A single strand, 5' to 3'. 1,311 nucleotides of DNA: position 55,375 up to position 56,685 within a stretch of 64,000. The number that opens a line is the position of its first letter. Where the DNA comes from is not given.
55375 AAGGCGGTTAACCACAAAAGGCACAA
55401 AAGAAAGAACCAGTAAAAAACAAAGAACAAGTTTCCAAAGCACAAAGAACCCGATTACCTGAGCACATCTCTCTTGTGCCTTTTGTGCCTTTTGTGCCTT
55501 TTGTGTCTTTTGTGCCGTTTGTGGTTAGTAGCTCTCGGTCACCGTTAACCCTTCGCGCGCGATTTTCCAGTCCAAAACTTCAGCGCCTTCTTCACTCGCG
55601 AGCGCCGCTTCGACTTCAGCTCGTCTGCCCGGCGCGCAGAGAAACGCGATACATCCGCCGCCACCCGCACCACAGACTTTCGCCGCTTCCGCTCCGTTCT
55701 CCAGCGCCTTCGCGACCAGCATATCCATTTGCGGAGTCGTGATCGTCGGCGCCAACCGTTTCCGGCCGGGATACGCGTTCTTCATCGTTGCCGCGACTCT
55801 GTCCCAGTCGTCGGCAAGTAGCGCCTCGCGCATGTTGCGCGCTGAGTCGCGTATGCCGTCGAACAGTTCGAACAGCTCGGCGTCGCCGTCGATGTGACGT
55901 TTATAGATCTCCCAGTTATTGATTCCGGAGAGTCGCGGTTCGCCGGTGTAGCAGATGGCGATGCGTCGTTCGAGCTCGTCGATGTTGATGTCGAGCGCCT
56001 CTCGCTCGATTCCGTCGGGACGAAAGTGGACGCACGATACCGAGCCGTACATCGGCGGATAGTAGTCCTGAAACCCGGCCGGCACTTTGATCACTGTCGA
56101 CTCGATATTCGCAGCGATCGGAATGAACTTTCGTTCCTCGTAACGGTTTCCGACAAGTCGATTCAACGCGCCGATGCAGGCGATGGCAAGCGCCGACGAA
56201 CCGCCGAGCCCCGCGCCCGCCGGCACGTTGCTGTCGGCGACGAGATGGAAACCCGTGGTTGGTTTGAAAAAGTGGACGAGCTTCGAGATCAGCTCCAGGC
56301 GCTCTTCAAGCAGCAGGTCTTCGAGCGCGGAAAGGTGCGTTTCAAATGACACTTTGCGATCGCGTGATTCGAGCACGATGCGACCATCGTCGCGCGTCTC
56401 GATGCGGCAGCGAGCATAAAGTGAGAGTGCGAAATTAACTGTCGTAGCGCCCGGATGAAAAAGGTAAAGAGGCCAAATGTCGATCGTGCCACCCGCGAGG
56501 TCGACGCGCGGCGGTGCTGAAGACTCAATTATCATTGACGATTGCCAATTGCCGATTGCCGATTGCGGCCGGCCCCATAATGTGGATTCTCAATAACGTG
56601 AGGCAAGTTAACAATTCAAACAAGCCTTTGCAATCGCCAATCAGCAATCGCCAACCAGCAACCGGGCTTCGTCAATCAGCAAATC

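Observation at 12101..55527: A REP-like family with consensus TAR-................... whose first three bases serve as the stop codon (or overlap the start codon) of the neighbouring gene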

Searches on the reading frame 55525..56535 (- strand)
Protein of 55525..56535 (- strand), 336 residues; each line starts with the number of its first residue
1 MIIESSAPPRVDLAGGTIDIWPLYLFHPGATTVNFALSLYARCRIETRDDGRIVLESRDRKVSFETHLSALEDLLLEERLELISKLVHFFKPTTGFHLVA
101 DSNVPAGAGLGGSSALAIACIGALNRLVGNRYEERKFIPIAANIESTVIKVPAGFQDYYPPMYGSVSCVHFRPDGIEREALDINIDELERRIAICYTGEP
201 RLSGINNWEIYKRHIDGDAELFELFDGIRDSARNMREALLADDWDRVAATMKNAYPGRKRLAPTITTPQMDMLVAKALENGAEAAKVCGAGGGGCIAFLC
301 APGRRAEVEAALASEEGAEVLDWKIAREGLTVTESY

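Call 36: search_protein_families(library=pfam, proteins=[window:55525-56535:-], max_evalue=0.00001)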
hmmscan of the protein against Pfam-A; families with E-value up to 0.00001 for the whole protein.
window:55525-56535:- (336 aa): 2 families
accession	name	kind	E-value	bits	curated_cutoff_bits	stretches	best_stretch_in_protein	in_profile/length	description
PF00288.32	GHMP_kinases_N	-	4.6e-16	59.2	22.3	1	85-164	5-86/87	GHMP kinases N terminal domain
PF08544.19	GHMP_kinases_C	-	9e-11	42.5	21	1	235-314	1-80/85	GHMP kinases C terminal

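Call 51: find_related_loci(query=window:55525-56535:-, collection=metagenome_contigs, flank=4000)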
Query window:55525-56535:- (336 aa) in metagenome_contigs; peptide patterns used: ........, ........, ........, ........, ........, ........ (x = any residue, [..] = any of these).
600 stretches matched a pattern (row limit reached: there are more); 560 encode a relative of the query (tblastn E <= 1e-3); the best 80 are kept; 80 distinct loci.
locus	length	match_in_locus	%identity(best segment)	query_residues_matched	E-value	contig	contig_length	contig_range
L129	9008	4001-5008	93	1-336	0e+0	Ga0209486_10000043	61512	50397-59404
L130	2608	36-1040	93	1-335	0e+0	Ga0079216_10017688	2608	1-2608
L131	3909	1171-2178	92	1-336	0e+0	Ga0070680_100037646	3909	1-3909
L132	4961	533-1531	94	1-333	0e+0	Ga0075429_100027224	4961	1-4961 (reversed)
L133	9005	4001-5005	89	1-335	0e+0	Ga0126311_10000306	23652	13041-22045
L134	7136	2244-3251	90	1-336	0e+0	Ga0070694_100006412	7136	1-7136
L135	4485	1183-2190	87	1-336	0e+0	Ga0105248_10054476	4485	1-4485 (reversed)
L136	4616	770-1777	87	1-336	0e+0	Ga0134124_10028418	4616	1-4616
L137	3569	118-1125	87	1-336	0e+0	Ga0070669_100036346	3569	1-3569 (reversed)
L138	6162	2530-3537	90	1-336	0e+0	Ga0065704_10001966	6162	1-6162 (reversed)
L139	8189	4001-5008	91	1-336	0e+0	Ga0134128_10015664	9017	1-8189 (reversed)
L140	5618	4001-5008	86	1-336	0e+0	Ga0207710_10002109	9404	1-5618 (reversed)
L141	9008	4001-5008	86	1-336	0e+0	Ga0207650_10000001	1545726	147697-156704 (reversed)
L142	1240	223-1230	85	1-336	0e+0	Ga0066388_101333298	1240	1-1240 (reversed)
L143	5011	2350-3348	90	1-333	0e+0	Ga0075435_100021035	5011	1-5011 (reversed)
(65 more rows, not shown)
